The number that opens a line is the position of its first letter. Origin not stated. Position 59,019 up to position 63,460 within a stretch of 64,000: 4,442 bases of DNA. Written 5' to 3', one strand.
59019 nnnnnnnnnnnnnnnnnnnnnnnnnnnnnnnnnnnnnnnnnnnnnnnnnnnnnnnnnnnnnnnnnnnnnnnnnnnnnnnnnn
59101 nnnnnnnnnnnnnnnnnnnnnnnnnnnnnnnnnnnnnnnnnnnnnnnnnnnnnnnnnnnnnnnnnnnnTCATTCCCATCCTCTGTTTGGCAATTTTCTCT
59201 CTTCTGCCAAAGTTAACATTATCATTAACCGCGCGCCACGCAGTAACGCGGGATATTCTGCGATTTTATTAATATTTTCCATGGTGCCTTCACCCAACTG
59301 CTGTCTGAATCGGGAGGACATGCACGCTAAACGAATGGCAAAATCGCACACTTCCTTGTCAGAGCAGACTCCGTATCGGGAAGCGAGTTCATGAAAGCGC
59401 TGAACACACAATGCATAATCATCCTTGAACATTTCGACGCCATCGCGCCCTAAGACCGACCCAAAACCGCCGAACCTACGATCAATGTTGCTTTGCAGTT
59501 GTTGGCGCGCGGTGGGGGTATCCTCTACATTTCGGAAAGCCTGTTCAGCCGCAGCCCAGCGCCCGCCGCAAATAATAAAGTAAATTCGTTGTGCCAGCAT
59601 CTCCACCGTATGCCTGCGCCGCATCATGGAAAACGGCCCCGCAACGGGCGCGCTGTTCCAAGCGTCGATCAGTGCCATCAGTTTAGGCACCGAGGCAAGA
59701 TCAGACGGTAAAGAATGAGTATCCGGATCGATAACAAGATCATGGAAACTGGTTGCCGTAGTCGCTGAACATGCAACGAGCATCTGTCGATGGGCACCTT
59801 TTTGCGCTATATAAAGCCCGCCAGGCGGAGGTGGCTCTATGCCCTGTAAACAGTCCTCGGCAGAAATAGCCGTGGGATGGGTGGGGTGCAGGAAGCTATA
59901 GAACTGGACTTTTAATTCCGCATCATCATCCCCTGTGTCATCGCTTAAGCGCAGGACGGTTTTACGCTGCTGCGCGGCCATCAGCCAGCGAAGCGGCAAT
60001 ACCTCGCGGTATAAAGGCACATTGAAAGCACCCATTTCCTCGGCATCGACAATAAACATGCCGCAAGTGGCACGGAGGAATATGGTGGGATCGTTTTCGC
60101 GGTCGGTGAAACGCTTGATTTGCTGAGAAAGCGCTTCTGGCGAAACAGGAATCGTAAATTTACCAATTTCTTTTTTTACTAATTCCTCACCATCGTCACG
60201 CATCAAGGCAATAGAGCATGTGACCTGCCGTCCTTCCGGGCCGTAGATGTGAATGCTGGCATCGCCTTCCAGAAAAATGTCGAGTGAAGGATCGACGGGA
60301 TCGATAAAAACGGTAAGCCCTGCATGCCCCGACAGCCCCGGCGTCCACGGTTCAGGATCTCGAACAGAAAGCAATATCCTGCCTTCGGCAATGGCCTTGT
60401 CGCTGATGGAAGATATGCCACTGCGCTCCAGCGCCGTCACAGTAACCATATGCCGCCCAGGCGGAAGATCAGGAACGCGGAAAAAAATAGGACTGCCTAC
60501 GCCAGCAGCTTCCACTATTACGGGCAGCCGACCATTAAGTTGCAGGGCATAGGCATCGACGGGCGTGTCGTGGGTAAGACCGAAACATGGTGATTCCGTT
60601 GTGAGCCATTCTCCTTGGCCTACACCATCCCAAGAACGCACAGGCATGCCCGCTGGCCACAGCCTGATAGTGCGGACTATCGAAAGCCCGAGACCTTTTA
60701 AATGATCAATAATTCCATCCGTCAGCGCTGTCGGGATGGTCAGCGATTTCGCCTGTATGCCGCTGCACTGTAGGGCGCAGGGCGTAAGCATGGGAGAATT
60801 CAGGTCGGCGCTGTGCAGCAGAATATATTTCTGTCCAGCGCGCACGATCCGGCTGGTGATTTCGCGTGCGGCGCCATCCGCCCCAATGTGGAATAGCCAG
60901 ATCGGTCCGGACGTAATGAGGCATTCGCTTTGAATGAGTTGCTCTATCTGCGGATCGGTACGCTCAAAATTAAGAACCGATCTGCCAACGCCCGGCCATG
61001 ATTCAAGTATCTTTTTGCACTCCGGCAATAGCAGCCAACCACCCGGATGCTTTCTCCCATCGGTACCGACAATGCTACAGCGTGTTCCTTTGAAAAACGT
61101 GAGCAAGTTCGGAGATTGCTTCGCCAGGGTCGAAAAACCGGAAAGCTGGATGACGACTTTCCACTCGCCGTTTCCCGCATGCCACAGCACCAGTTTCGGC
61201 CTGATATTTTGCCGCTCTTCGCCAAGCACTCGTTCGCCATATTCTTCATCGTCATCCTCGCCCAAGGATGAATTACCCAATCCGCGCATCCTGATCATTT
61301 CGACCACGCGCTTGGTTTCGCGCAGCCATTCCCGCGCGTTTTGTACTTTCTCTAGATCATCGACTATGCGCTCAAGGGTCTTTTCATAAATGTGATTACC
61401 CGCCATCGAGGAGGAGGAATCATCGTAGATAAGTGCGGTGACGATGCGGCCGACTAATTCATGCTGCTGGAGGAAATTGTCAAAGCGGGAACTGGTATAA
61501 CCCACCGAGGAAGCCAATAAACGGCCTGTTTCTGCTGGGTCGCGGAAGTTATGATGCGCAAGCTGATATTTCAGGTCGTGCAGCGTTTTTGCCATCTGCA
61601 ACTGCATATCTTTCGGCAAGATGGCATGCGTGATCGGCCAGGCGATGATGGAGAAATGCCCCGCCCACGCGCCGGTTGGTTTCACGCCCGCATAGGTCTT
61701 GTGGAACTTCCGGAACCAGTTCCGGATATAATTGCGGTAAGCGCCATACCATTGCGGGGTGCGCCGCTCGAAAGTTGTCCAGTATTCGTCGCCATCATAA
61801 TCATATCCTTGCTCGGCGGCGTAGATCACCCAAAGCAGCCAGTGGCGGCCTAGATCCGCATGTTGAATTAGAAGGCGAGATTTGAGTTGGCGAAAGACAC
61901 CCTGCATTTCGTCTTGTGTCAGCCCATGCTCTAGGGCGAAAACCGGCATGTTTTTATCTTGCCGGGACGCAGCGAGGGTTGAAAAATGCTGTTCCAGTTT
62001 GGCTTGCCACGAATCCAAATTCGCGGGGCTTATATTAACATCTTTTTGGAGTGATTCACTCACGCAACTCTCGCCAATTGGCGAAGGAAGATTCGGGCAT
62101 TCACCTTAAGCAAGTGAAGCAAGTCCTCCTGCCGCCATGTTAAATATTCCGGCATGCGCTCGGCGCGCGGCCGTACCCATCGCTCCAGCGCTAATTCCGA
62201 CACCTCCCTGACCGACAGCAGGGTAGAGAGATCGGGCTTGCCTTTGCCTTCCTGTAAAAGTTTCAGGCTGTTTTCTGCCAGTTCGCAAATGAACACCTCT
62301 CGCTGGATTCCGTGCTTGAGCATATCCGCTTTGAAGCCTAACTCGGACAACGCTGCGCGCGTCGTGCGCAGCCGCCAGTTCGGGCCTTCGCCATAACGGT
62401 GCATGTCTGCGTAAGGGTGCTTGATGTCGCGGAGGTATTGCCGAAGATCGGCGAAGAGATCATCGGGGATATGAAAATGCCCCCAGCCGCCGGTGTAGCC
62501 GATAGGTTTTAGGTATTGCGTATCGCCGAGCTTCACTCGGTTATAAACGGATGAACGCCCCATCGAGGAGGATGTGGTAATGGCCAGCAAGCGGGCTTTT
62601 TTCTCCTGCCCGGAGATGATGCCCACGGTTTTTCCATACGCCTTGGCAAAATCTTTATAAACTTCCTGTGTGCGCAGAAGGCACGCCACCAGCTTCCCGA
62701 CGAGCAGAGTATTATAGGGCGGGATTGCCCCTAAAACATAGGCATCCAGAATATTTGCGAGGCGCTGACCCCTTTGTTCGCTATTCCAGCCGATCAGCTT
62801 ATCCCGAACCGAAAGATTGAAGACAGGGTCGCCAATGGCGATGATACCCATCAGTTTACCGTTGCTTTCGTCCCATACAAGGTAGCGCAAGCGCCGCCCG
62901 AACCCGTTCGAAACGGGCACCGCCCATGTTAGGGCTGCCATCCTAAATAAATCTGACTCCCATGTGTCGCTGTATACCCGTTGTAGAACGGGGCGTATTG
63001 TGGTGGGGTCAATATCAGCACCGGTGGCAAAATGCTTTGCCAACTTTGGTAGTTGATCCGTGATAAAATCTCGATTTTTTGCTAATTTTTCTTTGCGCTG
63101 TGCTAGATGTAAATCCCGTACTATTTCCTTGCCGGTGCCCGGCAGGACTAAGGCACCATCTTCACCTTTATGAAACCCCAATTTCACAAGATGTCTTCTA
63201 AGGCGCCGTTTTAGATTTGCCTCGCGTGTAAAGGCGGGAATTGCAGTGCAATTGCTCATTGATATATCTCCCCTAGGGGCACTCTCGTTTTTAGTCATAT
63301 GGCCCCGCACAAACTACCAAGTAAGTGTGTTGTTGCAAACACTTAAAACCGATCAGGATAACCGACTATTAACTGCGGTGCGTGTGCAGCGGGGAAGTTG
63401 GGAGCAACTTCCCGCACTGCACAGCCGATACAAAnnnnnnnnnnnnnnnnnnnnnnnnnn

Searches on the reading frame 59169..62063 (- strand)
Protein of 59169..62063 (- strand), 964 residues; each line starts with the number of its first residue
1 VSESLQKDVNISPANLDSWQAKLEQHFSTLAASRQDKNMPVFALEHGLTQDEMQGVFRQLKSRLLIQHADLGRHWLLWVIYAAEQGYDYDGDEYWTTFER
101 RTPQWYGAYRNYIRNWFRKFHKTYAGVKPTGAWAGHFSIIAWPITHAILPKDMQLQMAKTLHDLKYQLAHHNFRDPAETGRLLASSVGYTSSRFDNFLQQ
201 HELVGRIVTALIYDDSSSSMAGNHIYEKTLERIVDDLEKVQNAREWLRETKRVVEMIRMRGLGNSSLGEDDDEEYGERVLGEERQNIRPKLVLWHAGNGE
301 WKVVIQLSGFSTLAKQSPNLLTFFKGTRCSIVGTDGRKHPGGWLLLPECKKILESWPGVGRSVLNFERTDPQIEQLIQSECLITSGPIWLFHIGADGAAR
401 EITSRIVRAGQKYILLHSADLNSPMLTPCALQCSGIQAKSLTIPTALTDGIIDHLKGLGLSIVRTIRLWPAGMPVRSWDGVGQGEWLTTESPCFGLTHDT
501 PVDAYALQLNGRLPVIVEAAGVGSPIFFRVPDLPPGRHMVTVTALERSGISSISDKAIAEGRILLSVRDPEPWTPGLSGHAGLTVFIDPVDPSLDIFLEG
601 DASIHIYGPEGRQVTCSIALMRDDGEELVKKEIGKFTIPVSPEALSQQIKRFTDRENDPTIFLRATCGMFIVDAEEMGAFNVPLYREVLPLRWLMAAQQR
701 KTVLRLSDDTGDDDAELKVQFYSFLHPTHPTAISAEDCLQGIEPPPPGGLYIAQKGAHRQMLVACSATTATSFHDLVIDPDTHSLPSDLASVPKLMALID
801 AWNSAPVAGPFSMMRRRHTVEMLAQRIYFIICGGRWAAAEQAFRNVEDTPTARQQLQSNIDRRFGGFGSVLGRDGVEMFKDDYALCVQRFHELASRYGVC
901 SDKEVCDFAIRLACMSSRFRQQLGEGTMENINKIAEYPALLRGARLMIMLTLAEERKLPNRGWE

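Call 7: search_protein_families(library=padloc, proteins=[window:59169-62063:-], max_evalue=0.01)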
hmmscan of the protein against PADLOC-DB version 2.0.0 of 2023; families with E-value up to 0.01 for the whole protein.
window:59169-62063:- (964 aa): 0 families

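Call 9: search_protein_families(library=ncbifam, proteins=[window:59169-62063:-], max_evalue=0.01)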
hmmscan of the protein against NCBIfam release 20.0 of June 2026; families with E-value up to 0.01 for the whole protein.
window:59169-62063:- (964 aa): 0 families

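Call 26: search_protein_families(library=pfam, proteins=[window:59169-62063:-], max_evalue=0.01)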
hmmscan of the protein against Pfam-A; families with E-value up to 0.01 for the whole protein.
window:59169-62063:- (964 aa): 0 families

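Call 39: search_protein_families(library=padloc, proteins=[window:59169-62063:-], max_evalue=0.1)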
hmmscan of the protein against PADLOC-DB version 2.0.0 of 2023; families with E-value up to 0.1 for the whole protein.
window:59169-62063:- (964 aa): 0 families

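Call 86: search_protein_families(library=phrogs, proteins=[window:59169-62063:-], max_evalue=0.001)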
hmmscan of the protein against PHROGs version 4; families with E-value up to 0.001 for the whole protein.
window:59169-62063:- (964 aa): 0 families

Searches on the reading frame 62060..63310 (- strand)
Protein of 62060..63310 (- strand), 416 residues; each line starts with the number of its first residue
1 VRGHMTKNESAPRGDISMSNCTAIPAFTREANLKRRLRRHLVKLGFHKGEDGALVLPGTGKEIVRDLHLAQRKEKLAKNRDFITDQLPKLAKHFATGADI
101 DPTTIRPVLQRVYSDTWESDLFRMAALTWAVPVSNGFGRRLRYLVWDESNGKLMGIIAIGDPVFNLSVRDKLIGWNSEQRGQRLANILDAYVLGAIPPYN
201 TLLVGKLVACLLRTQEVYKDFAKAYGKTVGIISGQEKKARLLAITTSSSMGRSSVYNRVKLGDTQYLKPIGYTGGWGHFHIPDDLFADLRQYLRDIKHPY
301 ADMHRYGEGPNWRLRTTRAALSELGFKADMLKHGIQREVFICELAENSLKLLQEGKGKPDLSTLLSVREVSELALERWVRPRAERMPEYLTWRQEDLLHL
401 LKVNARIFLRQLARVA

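Call 7: search_protein_families(library=padloc, proteins=[window:62060-63310:-], max_evalue=0.01)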
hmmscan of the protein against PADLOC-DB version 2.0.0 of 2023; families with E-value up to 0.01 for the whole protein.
window:62060-63310:- (416 aa): 2 families
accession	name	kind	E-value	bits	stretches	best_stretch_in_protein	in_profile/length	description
PDLC00002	DruA1|DruA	-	9.5e-202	668.5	1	19-405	4-390/407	DUF4338 domain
PDLC00001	DruA1|DruA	-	3.2e-33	113.1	2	178-386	417-642/675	DUF4338 domain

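Call 26: search_protein_families(library=pfam, proteins=[window:62060-63310:-], max_evalue=0.01)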
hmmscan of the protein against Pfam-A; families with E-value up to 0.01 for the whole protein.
window:62060-63310:- (416 aa): 1 family
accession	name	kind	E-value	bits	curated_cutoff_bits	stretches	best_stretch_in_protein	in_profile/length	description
PF14236.12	DruA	-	9.8e-83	278.2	27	1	61-353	4-296/297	Druantia protein DruA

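Call 48: search_dna_similar(query=window:62060-63310:-, collection=plasmids, mode=protein, max_rows=40, max_evalue=0.001)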
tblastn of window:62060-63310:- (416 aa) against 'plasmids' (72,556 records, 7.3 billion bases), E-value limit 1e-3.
Records with a match: 16; places in all: 17; records where one place covers at least 80% of the query: 5.
Best place of each record, by identity: 60-80% 3; <60% 13.
By first word of the organism name: Ralstonia 2; Hymenobacter 2; Roseivivax 2; Pseudomonas 1; Nitrosococcus 1; Meiothermus 1; Halobaculum 1; Paracoccus 1; Natribaculum 1; Leisingera 1; and 3 more.
By predicted mobility (MOB-suite, as given by PLSDB): non-mobilizable 11; mobilizable 4; conjugative 1.
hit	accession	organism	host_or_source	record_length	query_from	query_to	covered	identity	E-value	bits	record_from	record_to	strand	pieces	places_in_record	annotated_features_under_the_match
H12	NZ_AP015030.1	Pseudomonas putida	-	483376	5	414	99%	63.4%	9e-167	525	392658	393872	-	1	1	Druantia anti-phage system protein DruA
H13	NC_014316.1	Nitrosococcus watsonii C-113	-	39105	8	415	98%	63.5%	5e-167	526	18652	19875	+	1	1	Druantia anti-phage system protein DruA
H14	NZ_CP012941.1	Ralstonia solanacearum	plantain,cell culture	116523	6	412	98%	61.4%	1e-160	508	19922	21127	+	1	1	Druantia anti-phage system protein DruA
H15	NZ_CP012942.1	Ralstonia solanacearum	plantain,cell culture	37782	30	412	92%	58.4%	7e-101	519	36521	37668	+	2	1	none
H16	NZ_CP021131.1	Meiothermus taiwanensis WR-220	-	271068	61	402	82%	45.5%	7e-91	307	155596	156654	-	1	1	Druantia anti-phage system protein DruA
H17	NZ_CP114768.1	Hymenobacter canadensis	whole organism,lake water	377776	76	397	75%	29.8%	1e-9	120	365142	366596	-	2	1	Druantia anti-phage system protein DruA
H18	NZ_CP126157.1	Halobaculum litoreum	cell culture,sediment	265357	60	347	69%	27.7%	2e-8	114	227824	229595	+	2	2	Druantia anti-phage system protein DruA (x2)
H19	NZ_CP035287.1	Paracoccus versutus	whole organism,soil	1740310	185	385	48%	35.5%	4e-18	94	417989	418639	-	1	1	none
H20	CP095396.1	Natribaculum longum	cell culture,saline soil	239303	185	390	50%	28.4%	3e-11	73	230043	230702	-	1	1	record has no annotation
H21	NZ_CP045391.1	Roseivivax sp. THAF30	pure culture,Surface of a polyethylene ...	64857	185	355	41%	33.9%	1e-17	93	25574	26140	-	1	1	Druantia anti-phage system protein DruA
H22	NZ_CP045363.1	Roseivivax sp. THAF40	pure culture,Surface of a polyethylene ...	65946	185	355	41%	33.9%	1e-17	93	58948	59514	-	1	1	Druantia anti-phage system protein DruA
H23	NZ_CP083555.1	Leisingera sp. S132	-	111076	185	348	39%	34.8%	4e-18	94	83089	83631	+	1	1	DUF4338 domain-containing protein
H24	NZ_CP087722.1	Halalkaliarchaeum sp. AArc-CO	Kulunda Steppe hypersaline lake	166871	185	352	40%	32.2%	1e-11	74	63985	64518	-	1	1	DUF4338 domain-containing protein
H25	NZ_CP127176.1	Natrialbaceae archaeon AArc-T1-2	sediments,sediments from hypersaline ...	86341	185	352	40%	31.8%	6e-12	75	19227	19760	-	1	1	Druantia anti-phage system protein DruA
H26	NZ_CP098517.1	Haloplanus sp. GDY1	cell culture,salt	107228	185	352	40%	31.7%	7e-12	75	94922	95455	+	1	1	Druantia anti-phage system protein DruA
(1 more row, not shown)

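Call 51: get_annotated_region(hit=H12, flank=14000)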
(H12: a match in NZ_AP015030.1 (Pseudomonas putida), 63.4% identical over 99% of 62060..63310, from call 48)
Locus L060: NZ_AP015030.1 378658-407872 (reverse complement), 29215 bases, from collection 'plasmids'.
description: Pseudomonas putida strain KF715 plasmid pKF715A, complete sequence
organism: Pseudomonas putida (NCBI taxid 303)
taxonomy: Bacteria; Pseudomonadota; Gammaproteobacteria; Pseudomonadales; Pseudomonadaceae; Pseudomonas; Pseudomonas putida
host: -; source: -; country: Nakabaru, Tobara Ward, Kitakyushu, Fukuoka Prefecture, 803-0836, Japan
typing (MOB-suite, as given by PLSDB): conjugative; replicon IncP; relaxase MOBF,MOBH; mating-pair formation MPF_T
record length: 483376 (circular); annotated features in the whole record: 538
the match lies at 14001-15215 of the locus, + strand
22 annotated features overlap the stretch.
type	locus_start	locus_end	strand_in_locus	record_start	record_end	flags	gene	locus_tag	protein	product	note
CDS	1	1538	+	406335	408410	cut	-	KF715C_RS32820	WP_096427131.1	hypothetical protein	-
CDS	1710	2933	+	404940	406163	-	-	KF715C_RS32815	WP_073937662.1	DUF3150 domain-containing protein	-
CDS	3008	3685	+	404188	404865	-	-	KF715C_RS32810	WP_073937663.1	hypothetical protein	-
CDS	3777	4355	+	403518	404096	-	-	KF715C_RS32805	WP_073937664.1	hypothetical protein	-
CDS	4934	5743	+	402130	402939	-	-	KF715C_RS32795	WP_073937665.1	hypothetical protein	-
CDS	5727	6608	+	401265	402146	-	-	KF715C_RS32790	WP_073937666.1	hypothetical protein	-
CDS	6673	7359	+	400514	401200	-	-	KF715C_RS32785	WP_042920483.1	hypothetical protein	-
CDS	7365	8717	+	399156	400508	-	-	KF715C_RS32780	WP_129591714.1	type IV secretion system DNA-binding domain-containing protein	-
CDS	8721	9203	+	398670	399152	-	-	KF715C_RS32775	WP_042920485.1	hypothetical protein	-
CDS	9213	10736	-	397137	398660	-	-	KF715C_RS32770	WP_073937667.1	HD domain-containing protein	-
CDS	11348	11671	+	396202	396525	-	-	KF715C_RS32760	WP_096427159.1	transposase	GO:0006313 - DNA transposition [Evidence IEA]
CDS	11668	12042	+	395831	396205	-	tnpB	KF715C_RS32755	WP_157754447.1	IS66 family insertion sequence element accessory protein TnpB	-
CDS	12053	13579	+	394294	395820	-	-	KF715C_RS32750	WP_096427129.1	IS66 family transposase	-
CDS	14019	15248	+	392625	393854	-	-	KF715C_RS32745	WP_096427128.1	Druantia anti-phage system protein DruA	-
CDS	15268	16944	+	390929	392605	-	-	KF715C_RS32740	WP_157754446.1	hypothetical protein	-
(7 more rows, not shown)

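Call 52: get_annotated_region(hit=H14, flank=13000)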
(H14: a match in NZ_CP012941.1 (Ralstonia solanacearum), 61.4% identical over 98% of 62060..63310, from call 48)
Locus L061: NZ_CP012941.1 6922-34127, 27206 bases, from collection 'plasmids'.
description: Ralstonia solanacearum strain UW163 plasmid pUW163a, complete sequence
organism: Ralstonia solanacearum (NCBI taxid 305)
taxonomy: Bacteria; Pseudomonadota; Betaproteobacteria; Burkholderiales; Burkholderiaceae; Ralstonia; Ralstonia solanacearum
host: -; source: plantain,cell culture; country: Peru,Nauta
typing (MOB-suite, as given by PLSDB): mobilizable; replicon rep_cluster_213; relaxase MOBP
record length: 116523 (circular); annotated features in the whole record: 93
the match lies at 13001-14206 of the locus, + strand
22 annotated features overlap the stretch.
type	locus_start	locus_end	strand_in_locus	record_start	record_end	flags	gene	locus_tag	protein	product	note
CDS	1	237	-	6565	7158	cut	-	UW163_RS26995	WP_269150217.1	ATP-binding protein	-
CDS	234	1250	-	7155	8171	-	istA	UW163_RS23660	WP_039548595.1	IS21 family transposase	-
CDS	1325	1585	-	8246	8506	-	-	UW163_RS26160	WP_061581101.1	hypothetical protein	-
CDS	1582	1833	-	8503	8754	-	-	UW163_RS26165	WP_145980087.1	hypothetical protein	-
CDS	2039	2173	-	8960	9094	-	-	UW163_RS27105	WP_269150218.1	hypothetical protein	-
CDS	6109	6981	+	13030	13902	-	-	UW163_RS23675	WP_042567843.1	DNA-binding protein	-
CDS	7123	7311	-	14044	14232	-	-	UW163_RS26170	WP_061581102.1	hypothetical protein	-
CDS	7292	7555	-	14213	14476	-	-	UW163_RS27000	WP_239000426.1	hypothetical protein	-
CDS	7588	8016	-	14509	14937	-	-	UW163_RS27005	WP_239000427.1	hypothetical protein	-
CDS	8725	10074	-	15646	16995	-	-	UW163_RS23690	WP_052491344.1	P-loop NTPase fold protein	-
CDS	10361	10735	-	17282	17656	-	-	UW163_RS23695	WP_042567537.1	hypothetical protein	-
CDS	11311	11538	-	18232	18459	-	-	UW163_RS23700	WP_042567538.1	hypothetical protein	-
CDS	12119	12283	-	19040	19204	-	-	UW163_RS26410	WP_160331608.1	hypothetical protein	-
CDS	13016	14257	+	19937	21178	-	-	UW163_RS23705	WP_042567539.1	Druantia anti-phage system protein DruA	-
CDS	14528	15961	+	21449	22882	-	-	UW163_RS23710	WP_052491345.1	hypothetical protein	-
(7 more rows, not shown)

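Call 53: get_annotated_region(hit=H16, flank=13000)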
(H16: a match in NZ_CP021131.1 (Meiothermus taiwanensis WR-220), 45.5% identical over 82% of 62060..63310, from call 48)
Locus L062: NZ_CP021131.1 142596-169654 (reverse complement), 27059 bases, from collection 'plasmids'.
description: Meiothermus taiwanensis WR-220 plasmid pMtWR-220, complete sequence
organism: Meiothermus taiwanensis WR-220 (NCBI taxid 1339250)
taxonomy: Bacteria; Deinococcota; Deinococci; Thermales; Thermaceae; Meiothermus; Meiothermus taiwanensis; Meiothermus taiwanensis WR-220
host: -; source: -; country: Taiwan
typing (MOB-suite, as given by PLSDB): non-mobilizable
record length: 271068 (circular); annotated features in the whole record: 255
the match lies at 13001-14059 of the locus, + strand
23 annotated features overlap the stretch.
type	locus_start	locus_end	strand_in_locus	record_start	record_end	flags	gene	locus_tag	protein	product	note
CDS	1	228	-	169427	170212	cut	-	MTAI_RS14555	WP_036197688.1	ABC transporter permease subunit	-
CDS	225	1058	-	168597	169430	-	-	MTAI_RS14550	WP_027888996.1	ABC transporter permease subunit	GO:0055085 - transmembrane transport [Evidence IEA]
CDS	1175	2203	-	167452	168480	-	-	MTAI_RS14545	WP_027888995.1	extracellular solute-binding protein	-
CDS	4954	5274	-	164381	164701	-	-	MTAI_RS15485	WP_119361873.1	hypothetical protein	-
CDS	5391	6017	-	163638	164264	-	-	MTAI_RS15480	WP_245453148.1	transposase family protein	-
CDS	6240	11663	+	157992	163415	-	-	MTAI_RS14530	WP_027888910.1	DEAD/DEAH box helicase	-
CDS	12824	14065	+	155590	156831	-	-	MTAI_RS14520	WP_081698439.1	Druantia anti-phage system protein DruA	-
CDS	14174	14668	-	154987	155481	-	-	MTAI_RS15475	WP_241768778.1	hypothetical protein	-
CDS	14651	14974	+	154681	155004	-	-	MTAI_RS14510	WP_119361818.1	hypothetical protein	-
CDS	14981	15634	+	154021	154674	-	-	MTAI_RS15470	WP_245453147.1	transposase family protein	-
CDS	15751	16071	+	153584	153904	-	-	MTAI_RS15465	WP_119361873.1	hypothetical protein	-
CDS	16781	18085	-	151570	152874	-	-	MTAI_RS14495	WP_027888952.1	nitrate/sulfonate/bicarbonate ABC transporter ATP-binding protein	-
CDS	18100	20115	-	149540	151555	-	-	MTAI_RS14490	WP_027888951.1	ABC transporter permease subunit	GO:0055085 - transmembrane transport [Evidence IEA]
CDS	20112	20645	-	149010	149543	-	-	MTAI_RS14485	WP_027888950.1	2-phosphoglycerate kinase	-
CDS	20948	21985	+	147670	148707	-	-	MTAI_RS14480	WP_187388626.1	transposase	-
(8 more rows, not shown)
